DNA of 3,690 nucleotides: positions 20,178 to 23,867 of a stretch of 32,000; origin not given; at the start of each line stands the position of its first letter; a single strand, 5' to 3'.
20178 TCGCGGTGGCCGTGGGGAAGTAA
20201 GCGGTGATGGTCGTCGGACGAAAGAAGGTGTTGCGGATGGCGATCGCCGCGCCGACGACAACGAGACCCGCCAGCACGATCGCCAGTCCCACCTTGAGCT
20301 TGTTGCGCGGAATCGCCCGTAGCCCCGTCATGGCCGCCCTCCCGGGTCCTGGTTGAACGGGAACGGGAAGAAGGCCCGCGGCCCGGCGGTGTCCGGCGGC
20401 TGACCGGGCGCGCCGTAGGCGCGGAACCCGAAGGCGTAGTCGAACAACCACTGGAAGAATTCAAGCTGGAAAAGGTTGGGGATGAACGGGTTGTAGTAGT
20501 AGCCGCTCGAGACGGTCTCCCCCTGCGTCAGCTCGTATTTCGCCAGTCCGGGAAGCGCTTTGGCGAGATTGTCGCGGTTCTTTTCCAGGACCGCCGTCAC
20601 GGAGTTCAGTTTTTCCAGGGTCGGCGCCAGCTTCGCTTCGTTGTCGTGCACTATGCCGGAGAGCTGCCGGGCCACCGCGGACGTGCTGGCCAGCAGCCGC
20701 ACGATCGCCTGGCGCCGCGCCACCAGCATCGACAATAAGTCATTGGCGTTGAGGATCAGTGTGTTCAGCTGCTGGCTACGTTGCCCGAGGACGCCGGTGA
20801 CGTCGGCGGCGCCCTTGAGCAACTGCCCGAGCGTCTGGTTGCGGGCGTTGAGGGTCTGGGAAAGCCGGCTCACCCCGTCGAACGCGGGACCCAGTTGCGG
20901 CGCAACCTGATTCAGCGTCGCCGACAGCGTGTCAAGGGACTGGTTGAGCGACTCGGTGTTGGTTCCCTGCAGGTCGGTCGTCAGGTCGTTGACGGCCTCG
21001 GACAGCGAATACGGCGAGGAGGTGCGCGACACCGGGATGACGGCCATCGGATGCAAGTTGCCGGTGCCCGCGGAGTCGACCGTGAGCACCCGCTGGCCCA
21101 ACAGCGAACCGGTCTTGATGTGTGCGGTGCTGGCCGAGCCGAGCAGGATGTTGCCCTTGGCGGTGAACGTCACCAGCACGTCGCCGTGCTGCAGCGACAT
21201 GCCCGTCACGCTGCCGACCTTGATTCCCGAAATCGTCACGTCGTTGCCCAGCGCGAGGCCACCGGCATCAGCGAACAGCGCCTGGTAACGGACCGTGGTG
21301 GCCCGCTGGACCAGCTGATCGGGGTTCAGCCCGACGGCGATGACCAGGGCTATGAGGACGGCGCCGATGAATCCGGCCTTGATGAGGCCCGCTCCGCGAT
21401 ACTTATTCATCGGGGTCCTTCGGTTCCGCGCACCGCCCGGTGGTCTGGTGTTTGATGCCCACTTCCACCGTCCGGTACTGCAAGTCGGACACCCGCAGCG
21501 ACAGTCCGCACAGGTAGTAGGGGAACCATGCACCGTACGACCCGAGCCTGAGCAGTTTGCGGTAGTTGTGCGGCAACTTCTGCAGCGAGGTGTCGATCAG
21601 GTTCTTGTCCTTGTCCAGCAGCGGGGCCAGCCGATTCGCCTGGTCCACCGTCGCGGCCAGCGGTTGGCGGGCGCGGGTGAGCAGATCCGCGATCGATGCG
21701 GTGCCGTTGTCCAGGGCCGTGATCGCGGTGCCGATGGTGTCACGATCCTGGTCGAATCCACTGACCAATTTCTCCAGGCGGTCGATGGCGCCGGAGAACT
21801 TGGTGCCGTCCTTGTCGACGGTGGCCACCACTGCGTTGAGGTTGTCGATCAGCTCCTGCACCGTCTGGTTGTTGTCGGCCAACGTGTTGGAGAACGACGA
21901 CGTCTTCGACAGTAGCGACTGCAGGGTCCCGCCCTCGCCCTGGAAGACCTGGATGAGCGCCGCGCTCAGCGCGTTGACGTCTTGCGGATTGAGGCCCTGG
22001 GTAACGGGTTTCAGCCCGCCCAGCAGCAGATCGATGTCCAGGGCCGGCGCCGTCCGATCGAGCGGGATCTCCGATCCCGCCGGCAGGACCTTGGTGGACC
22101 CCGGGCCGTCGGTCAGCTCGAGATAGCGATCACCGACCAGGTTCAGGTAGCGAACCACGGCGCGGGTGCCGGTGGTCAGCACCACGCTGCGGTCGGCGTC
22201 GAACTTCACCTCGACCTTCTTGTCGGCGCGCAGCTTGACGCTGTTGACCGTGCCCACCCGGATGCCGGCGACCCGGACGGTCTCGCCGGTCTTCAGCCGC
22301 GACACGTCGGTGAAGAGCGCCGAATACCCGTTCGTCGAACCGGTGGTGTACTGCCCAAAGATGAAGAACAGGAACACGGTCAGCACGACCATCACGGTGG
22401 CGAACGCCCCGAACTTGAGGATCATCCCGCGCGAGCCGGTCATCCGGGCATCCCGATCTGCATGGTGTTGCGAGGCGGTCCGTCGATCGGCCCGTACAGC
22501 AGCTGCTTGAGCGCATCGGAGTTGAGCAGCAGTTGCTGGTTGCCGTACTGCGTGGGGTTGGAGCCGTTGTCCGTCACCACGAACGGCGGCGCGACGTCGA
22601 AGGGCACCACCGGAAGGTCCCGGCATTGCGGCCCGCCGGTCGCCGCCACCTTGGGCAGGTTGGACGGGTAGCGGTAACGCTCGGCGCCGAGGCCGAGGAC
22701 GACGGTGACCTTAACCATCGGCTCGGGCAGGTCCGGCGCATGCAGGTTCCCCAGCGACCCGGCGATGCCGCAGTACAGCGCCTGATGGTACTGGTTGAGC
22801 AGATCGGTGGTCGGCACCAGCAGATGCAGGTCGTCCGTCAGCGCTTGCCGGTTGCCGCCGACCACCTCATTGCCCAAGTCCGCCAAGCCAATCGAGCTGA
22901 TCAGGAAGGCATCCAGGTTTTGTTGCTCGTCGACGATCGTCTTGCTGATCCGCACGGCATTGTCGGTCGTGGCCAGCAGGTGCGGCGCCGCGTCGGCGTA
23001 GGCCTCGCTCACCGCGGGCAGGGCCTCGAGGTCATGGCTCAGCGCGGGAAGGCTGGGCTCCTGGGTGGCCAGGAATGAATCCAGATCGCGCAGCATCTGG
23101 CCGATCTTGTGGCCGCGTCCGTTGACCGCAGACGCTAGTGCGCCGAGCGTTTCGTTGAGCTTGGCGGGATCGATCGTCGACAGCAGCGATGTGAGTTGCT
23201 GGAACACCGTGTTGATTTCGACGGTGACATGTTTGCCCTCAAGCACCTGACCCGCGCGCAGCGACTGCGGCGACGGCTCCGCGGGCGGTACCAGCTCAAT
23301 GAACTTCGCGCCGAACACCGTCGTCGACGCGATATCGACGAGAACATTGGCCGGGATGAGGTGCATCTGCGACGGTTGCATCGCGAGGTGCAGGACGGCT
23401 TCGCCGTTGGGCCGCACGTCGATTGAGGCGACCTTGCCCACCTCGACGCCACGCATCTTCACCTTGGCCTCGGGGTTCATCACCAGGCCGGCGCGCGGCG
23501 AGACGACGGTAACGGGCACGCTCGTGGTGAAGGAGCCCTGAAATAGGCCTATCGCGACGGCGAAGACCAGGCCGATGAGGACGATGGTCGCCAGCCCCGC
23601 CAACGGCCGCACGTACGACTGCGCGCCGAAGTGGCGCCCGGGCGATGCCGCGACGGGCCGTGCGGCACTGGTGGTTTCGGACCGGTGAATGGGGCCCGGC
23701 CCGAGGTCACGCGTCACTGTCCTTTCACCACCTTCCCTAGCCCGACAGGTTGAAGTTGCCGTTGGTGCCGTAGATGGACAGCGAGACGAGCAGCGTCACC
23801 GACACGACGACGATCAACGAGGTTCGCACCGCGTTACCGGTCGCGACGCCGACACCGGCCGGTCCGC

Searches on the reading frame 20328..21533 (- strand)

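Call 44: search_protein_families(library=pfam, proteins=[window:20328-21533:-], max_evalue=0.001)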
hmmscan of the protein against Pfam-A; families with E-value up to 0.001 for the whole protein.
window:20328-21533:- (401 aa): 2 families
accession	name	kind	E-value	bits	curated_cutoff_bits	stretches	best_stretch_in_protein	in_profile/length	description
PF11887.13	Mce4_CUP1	-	1.6e-15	57.8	32.6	1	159-335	4-180/222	Cholesterol uptake porter CUP1 of Mce4, putative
PF02470.25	MlaD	-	1.7e-14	54.2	25.1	1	80-153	2-79/81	MlaD protein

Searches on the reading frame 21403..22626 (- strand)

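Call 44: search_protein_families(library=pfam, proteins=[window:21403-22626:-], max_evalue=0.001)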
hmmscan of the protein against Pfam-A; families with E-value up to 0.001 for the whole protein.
window:21403-22626:- (407 aa): 2 families
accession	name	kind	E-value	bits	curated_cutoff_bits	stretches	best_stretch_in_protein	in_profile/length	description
PF11887.13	Mce4_CUP1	-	1.8e-30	106.6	32.6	1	178-365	2-187/222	Cholesterol uptake porter CUP1 of Mce4, putative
PF02470.25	MlaD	-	2.5e-17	63.3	25.1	1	99-174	3-81/81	MlaD protein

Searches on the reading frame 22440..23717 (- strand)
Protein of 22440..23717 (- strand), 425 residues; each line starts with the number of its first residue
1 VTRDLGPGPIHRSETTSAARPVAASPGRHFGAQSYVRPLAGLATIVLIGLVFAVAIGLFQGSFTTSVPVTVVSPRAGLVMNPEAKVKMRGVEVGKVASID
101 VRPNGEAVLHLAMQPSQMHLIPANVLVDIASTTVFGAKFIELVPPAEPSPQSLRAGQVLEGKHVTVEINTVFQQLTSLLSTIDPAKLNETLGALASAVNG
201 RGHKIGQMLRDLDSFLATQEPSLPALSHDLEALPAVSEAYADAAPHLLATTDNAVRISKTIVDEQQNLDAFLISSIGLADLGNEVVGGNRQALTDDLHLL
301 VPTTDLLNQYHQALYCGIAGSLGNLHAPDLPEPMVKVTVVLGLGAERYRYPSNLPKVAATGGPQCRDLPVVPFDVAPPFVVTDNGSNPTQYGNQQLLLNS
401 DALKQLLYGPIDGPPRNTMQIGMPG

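Call 44: search_protein_families(library=pfam, proteins=[window:22440-23717:-], max_evalue=0.001)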
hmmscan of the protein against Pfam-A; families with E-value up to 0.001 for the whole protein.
window:22440-23717:- (425 aa): 2 families
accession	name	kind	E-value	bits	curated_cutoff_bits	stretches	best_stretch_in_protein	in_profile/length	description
PF11887.13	Mce4_CUP1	-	1.8e-50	172.1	32.6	1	149-363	1-222/222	Cholesterol uptake porter CUP1 of Mce4, putative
PF02470.25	MlaD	-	2.3e-15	57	25.1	1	67-145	3-81/81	MlaD protein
